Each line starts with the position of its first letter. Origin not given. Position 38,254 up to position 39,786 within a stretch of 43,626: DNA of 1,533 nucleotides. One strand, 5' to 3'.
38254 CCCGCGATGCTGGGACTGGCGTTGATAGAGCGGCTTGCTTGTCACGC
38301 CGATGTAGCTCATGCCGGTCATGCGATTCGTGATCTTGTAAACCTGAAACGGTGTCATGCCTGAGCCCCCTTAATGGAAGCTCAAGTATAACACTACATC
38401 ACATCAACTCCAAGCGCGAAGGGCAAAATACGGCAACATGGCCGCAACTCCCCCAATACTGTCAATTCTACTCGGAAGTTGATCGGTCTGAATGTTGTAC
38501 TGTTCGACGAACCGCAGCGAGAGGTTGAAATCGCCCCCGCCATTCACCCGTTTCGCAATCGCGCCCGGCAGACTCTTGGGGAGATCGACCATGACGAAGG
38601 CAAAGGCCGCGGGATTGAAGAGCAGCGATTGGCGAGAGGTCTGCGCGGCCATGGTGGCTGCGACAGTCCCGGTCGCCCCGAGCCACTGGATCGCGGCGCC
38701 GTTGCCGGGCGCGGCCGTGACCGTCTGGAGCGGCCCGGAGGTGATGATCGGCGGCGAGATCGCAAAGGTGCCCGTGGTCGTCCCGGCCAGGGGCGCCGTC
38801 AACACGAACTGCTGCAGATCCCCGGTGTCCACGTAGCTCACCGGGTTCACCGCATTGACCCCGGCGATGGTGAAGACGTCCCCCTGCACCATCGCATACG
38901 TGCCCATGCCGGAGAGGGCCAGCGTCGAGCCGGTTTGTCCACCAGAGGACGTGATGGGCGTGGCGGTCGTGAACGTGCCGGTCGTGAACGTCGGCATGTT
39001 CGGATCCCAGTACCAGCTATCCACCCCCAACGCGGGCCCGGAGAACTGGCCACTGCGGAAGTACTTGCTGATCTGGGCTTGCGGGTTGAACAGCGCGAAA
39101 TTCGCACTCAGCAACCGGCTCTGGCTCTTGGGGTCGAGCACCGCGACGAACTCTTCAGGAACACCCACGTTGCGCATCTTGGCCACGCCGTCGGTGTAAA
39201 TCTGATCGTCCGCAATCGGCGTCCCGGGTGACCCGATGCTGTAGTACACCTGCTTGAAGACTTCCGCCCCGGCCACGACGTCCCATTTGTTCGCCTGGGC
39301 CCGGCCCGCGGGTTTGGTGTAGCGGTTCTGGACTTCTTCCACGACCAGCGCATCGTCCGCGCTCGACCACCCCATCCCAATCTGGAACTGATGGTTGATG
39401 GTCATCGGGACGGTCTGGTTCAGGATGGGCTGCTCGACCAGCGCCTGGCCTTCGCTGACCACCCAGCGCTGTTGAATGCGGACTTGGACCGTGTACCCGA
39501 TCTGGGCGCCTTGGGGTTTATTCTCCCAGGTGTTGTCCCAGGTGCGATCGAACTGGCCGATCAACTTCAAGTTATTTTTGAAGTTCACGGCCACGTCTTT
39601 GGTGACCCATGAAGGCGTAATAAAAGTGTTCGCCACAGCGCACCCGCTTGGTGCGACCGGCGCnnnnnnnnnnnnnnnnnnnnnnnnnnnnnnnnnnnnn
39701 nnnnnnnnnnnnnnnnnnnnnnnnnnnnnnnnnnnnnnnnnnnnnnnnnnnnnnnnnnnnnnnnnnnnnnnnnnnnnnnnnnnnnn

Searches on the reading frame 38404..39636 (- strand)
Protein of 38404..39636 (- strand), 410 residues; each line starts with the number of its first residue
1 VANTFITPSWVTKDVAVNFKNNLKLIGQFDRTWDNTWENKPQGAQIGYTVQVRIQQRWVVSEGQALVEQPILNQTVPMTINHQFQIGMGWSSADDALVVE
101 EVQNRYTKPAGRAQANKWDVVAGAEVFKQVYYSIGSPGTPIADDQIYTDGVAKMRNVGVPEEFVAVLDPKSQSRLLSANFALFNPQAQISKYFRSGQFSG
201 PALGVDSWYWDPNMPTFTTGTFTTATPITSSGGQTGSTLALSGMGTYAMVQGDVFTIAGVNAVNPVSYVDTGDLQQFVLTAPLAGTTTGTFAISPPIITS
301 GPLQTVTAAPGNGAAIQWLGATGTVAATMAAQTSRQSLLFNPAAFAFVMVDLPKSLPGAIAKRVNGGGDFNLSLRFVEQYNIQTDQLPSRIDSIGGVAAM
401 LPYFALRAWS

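Call 68: search_protein_families(library=phrogs, proteins=[window:38404-39636:-], max_evalue=0.00001)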
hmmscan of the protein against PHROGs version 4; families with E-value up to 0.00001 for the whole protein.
window:38404-39636:- (410 aa): 1 family
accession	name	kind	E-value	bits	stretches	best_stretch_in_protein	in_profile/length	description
phrog_283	-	head and packaging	1.7e-42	147.2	1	1-407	1-380/385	major head protein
